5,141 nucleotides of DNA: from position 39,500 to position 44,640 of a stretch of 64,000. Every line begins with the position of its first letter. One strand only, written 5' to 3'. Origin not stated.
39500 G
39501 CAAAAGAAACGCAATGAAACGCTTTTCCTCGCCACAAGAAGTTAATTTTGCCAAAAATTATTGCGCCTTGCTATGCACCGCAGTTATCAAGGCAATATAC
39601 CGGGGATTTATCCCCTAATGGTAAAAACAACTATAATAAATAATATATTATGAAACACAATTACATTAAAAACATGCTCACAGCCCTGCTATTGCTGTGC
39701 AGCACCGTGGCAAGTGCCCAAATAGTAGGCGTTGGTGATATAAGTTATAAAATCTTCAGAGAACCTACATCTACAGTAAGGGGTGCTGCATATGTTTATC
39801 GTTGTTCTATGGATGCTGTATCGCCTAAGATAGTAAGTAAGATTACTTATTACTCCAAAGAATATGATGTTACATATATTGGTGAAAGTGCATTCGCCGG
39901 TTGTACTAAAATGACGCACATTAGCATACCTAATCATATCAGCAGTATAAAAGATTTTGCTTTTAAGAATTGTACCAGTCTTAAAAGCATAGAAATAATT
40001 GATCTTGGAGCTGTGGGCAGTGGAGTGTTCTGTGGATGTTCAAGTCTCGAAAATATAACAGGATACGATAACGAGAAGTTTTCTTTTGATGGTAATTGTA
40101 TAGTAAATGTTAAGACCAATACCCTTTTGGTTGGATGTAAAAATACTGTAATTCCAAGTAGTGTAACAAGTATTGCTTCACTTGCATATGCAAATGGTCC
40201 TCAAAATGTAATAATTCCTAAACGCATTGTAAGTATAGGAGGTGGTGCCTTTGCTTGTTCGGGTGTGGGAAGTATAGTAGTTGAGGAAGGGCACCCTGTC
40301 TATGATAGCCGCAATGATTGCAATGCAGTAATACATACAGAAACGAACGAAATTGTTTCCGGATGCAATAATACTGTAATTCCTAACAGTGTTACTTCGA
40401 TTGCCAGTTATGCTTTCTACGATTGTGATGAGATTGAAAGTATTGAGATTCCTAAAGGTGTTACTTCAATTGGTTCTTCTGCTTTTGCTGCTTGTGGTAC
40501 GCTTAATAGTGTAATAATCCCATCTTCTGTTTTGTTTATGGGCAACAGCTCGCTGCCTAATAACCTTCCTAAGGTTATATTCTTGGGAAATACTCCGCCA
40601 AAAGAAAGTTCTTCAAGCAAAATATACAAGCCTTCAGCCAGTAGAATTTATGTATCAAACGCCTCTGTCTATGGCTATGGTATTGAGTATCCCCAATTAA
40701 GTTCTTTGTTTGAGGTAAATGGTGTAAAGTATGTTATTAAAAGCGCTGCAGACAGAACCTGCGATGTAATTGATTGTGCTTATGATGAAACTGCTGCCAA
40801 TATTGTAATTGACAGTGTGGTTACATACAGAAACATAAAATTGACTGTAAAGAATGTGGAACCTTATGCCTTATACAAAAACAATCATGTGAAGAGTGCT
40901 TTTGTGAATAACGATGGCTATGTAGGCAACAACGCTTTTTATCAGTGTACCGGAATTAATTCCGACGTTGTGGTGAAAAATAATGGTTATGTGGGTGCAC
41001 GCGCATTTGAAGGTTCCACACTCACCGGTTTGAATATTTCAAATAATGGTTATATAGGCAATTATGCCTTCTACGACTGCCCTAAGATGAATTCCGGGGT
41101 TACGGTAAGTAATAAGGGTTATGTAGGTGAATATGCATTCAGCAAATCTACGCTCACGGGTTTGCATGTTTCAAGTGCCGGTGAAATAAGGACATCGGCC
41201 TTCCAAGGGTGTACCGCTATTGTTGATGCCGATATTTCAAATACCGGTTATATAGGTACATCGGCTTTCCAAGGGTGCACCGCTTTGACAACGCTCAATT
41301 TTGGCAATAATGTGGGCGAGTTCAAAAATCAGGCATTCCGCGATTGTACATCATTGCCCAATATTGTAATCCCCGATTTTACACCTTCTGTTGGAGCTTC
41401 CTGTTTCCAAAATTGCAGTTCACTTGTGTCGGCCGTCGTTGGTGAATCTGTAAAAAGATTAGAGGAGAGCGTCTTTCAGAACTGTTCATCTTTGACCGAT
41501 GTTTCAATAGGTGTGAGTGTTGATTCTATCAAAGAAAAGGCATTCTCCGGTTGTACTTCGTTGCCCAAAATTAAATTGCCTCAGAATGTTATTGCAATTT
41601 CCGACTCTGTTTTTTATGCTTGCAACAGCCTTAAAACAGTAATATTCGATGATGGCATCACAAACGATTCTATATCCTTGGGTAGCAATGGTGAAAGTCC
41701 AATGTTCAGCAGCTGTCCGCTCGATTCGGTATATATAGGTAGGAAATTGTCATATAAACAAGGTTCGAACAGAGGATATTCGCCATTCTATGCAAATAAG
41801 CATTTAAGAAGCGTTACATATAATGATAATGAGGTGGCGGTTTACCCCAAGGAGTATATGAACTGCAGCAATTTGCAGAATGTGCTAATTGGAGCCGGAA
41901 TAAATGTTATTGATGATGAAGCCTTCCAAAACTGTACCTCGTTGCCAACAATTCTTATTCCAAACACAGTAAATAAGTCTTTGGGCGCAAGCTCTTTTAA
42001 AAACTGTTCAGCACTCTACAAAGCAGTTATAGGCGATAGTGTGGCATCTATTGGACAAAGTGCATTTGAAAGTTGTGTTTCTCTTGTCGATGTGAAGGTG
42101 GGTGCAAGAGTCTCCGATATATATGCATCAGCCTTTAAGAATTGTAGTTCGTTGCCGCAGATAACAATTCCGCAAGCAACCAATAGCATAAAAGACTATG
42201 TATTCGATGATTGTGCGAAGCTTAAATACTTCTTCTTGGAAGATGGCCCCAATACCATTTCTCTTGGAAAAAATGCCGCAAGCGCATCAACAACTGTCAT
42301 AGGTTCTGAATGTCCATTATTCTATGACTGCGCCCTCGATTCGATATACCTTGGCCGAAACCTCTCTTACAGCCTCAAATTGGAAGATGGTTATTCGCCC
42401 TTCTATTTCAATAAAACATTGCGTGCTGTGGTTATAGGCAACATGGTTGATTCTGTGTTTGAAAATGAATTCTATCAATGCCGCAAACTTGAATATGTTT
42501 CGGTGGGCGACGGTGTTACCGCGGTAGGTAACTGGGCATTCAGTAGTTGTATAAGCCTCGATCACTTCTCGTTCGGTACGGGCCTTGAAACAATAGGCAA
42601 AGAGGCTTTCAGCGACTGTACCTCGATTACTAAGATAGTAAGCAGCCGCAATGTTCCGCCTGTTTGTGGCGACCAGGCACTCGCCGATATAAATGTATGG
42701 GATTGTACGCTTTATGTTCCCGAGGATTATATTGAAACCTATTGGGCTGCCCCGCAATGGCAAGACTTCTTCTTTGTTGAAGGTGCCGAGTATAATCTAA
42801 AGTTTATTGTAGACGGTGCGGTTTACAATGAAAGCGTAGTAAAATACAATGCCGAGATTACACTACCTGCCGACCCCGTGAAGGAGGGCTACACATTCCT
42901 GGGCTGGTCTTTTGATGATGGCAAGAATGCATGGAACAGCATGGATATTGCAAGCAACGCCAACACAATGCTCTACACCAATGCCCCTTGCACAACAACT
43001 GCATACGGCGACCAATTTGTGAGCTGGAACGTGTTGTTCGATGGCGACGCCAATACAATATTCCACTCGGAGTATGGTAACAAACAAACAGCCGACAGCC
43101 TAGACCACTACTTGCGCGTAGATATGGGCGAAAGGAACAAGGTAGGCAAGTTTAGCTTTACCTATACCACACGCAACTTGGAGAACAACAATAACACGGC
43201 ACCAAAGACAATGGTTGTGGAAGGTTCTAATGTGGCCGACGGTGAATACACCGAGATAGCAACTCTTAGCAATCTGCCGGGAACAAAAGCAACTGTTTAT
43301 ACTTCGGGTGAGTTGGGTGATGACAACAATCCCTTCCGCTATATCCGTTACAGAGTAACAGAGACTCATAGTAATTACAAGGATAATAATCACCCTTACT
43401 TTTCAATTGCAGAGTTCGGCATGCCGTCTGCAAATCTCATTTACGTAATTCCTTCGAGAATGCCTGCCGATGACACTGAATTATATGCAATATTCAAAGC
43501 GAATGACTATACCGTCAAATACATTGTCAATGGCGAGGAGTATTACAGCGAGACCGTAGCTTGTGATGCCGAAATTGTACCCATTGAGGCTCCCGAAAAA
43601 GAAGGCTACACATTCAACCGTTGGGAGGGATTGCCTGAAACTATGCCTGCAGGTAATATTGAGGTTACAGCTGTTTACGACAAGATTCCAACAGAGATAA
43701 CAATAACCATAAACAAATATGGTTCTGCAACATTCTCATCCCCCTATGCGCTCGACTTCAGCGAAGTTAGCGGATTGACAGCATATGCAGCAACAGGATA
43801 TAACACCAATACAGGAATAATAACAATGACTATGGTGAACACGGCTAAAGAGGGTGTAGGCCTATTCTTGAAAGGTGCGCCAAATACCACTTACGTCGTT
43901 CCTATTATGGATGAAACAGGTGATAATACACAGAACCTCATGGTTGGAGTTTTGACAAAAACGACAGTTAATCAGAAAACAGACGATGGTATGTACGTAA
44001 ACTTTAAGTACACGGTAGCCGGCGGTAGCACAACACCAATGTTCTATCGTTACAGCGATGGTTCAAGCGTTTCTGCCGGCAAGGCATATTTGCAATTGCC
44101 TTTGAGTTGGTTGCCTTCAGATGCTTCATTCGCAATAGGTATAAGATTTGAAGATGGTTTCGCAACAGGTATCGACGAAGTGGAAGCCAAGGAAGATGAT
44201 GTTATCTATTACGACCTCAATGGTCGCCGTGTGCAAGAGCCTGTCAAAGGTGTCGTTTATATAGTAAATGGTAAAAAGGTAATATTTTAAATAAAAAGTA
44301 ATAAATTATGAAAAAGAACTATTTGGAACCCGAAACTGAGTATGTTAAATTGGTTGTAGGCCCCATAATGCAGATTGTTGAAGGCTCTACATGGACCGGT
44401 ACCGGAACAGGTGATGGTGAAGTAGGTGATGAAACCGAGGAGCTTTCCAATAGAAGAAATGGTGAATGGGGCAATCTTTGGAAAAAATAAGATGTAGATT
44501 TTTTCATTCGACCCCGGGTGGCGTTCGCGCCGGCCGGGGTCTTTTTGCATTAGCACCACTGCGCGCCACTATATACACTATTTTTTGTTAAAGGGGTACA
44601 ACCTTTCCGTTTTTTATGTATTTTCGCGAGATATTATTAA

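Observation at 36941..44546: Candidate novel signalling locus: HTH-like protein plus membrane kinase with an LRR ectodomain, divergent from a giant LRR/T9SS surface protein and a micro-ORF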

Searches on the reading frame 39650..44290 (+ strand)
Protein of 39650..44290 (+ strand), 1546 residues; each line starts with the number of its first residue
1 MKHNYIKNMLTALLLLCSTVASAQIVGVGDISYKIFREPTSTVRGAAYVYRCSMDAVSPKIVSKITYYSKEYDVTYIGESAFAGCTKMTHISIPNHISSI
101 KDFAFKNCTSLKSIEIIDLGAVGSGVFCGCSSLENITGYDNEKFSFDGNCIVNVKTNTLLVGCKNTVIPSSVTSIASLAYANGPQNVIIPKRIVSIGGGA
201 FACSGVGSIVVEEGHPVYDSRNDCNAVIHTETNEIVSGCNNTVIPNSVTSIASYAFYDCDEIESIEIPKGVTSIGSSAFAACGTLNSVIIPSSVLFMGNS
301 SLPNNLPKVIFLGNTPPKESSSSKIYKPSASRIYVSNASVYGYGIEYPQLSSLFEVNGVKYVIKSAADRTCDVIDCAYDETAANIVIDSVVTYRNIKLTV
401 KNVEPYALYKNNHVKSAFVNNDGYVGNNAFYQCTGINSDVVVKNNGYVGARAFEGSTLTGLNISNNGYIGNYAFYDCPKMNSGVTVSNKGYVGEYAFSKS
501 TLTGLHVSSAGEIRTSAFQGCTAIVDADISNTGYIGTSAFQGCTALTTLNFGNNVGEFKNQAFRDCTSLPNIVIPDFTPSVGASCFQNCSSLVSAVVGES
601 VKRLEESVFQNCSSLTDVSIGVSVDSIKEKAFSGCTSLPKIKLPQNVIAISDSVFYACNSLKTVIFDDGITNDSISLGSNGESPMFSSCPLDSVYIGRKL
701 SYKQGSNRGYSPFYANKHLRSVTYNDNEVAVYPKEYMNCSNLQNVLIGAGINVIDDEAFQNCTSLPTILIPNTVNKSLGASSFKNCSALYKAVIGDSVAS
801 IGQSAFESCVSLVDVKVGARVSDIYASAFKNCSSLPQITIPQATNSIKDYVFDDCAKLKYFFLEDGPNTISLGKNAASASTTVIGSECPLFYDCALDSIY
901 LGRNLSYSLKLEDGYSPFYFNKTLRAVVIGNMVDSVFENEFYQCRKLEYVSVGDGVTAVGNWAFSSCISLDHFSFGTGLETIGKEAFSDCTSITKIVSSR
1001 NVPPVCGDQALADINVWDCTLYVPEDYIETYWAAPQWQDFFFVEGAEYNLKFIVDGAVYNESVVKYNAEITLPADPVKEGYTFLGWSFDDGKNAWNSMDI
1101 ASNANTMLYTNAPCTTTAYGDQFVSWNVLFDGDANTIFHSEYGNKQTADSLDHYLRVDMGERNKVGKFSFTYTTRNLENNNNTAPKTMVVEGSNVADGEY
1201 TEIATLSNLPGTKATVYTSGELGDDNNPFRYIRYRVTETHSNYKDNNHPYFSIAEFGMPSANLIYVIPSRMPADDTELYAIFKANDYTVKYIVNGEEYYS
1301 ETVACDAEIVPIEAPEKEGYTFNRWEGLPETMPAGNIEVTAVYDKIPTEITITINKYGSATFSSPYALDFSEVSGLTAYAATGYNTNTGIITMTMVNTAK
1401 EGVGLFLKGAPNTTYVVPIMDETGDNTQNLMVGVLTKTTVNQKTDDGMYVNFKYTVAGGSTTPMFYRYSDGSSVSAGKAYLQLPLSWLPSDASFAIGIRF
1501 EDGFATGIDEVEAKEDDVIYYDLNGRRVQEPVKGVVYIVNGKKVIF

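Call 3: search_protein_families(library=pfam, proteins=[window:39650-44290:+], max_evalue=0.01)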
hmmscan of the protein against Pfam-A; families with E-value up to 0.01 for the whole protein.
window:39650-44290:+ (1546 aa): 5 families
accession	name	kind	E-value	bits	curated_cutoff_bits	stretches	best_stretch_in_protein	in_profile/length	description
PF13306.12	LRR_5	-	5.1e-128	421.2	27.7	8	560-671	5-113/127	BspA type Leucine rich repeat region (6 copies)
PF09479.16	Flg_new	-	1.6e-18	67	27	2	1048-1109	1-63/65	Listeria-Bacteroides repeat domain (List_Bact_rpt)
PF13855.12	LRR_8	-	5.3e-15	55.4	27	0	535-569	16-51/61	Leucine rich repeat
PF18998.6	Flg_new_2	-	2.2e-07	31.2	23.6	1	1295-1346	11-72/73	Divergent InlB B-repeat domain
PF22633.2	F5_F8_type_C_2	-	0.00091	20.2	27.8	1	1130-1215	3-78/91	NedA-like, galactose-binding domain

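Call 4: search_protein_families(library=ncbifam, proteins=[window:39650-44290:+], max_evalue=0.01)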
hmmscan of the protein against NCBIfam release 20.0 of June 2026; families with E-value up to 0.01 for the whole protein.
window:39650-44290:+ (1546 aa): 2 families
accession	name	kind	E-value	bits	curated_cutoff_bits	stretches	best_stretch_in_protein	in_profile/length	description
NF047961.1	adhesin_HupY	equivalog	1.3e-23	83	1250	4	735-853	470-585/978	leucine-rich repeat adhesin HupY/LrrG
TIGR02543.1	List_Bact_rpt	repeat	6.8e-06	26.3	20.95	0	1076-1105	1-33/44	TIGR02543 family repeat protein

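Call 34: search_protein_families(library=padloc, proteins=[window:39650-44290:+], max_evalue=0.01)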
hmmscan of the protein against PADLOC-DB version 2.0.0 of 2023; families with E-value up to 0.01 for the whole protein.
window:39650-44290:+ (1546 aa): 0 families

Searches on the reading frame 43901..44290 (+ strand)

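Call 32: search_protein_families(library=pfam, proteins=[window:43901-44290:+], max_evalue=10)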
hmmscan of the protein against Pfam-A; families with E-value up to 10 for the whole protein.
window:43901-44290:+ (129 aa): 1 family
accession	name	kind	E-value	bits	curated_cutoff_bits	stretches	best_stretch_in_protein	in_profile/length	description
PF02905.19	EBV-NA1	-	0.09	13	25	1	14-73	25-81/146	Epstein Barr virus nuclear antigen-1, DNA-binding domain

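Call 33: search_protein_families(library=ncbifam, proteins=[window:43901-44290:+], max_evalue=10)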
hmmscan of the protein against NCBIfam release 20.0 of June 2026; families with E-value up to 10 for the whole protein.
window:43901-44290:+ (129 aa): 1 family
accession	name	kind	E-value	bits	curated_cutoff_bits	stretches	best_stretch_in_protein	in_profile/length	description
NF047468.1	PerABupregLA1694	equivalog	0.15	11.2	420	1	16-53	85-122/241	LA_1694 family PerA/PerB upregulated protein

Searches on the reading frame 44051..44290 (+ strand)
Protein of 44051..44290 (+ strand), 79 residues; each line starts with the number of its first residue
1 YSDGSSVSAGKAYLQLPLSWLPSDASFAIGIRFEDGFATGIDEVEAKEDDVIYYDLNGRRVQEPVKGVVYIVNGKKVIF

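Call 33: search_protein_families(library=ncbifam, proteins=[window:44051-44290:+], max_evalue=10)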
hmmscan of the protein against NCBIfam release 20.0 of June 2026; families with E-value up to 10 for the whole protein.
window:44051-44290:+ (79 aa): 1 family
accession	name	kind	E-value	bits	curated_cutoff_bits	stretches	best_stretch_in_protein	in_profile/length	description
TIGR00118.1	acolac_lg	equivalog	0.12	10.8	538.35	1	23-74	267-317/557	biosynthetic-type acetolactate synthase large subunit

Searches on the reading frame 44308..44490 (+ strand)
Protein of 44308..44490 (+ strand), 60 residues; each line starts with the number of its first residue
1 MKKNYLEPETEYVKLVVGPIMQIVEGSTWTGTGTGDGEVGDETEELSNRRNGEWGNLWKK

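Call 3: search_protein_families(library=pfam, proteins=[window:44308-44490:+], max_evalue=0.01)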
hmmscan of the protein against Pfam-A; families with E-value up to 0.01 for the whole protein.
window:44308-44490:+ (60 aa): 0 families

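Call 4: search_protein_families(library=ncbifam, proteins=[window:44308-44490:+], max_evalue=0.01)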
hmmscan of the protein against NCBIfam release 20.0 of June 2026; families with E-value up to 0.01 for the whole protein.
window:44308-44490:+ (60 aa): 0 families

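Call 32: search_protein_families(library=pfam, proteins=[window:44308-44490:+], max_evalue=10)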
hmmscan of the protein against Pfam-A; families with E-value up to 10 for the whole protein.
window:44308-44490:+ (60 aa): 0 families

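Call 33: search_protein_families(library=ncbifam, proteins=[window:44308-44490:+], max_evalue=10)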
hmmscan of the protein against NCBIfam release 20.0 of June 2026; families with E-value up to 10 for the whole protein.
window:44308-44490:+ (60 aa): 0 families

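Call 34: search_protein_families(library=padloc, proteins=[window:44308-44490:+], max_evalue=0.01)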
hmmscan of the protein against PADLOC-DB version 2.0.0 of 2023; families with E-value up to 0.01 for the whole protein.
window:44308-44490:+ (60 aa): 0 families

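Call 56: find_homologous_proteins(query=window:44308-44490:+, max_evalue=0.01)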
Query window:44308-44490:+ (60 aa): 5 proteins with E <= 0.01 among 5 candidates.
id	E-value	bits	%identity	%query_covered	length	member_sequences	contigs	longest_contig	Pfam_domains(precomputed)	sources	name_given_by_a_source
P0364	2.2e-32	127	97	100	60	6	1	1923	-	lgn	-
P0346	1.3e-29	119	92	100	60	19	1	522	-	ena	-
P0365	9.6e-28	113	87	100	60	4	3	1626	-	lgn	-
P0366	1.0e-27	113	87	100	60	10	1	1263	-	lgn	-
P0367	1.4e-13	68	96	45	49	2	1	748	-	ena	-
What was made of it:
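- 44308..44490 (+): Conserved 60-aa acidic protein with N-terminal MKKxYxxP and C-terminal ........(K). It is probably co-transcribed with the cargo. No known family matches (calls 3, 4, 56).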
